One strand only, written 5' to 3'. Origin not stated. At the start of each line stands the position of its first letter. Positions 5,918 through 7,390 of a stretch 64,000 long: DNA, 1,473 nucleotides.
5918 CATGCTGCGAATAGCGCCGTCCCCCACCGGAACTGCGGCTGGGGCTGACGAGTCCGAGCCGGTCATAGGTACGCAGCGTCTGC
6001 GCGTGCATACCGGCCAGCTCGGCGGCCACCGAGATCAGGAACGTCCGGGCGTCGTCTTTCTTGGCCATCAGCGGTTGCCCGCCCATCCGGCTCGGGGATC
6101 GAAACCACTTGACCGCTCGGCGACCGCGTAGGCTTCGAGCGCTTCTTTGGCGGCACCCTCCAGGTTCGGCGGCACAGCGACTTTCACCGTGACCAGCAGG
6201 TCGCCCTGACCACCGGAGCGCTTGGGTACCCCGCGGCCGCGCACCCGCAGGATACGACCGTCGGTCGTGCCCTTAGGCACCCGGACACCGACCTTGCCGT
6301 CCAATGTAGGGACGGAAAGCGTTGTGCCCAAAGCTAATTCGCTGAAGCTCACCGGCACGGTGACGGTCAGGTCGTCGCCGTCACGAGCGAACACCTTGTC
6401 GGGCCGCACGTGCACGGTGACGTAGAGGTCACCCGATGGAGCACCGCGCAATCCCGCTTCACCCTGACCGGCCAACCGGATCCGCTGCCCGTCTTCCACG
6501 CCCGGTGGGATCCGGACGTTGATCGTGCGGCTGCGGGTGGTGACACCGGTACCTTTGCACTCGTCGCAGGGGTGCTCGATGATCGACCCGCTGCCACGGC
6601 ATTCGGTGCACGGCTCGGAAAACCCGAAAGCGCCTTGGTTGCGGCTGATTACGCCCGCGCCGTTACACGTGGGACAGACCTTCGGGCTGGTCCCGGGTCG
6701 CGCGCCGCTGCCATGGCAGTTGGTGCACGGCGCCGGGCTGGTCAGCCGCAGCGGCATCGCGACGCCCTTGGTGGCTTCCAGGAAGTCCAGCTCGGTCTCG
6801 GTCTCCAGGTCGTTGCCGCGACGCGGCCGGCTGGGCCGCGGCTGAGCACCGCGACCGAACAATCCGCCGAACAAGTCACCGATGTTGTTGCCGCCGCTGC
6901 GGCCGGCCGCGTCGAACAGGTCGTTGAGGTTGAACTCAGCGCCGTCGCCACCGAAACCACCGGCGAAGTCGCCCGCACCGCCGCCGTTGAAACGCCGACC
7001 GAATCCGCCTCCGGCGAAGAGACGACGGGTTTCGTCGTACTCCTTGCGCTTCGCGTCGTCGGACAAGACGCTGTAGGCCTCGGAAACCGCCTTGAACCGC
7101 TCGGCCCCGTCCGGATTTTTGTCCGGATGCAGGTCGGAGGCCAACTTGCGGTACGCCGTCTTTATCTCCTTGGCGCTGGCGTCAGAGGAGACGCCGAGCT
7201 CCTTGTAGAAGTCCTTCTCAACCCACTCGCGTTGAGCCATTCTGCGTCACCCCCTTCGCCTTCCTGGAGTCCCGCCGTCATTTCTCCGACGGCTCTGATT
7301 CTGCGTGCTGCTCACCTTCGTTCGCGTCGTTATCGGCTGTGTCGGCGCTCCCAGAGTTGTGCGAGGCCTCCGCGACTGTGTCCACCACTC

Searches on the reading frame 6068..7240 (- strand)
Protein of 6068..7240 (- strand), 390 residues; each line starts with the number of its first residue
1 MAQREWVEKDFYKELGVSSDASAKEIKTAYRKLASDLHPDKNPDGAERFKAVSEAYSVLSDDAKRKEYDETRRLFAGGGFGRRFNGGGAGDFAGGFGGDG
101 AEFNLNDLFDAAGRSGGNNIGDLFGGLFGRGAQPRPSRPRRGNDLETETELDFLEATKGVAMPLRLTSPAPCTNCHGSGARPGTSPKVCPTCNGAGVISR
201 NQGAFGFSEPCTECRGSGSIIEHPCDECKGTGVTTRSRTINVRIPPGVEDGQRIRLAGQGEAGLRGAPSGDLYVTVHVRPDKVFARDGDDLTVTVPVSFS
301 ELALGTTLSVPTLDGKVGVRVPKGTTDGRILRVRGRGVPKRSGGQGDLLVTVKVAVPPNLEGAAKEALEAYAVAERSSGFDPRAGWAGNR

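Call 79: search_protein_families(library=pfam, proteins=[window:6068-7240:-], max_evalue=0.001)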
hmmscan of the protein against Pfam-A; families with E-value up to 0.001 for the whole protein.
window:6068-7240:- (390 aa): 4 families
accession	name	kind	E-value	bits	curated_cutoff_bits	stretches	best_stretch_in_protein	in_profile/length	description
PF01556.23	DnaJ_C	-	1.1e-47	162.3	26.6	1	145-357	1-152/152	DnaJ C terminal domain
PF00226.36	DnaJ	-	3.2e-23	82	27.8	1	10-69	1-63/63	DnaJ domain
PF00684.25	DnaJ_CXXCXGXG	-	5.8e-15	55.8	32.7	1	172-232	1-65/65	DnaJ central domain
PF15777.11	Anti-TRAP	-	2.4e-06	27.9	32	1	171-203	12-47/59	Tryptophan RNA-binding attenuator protein inhibitory protein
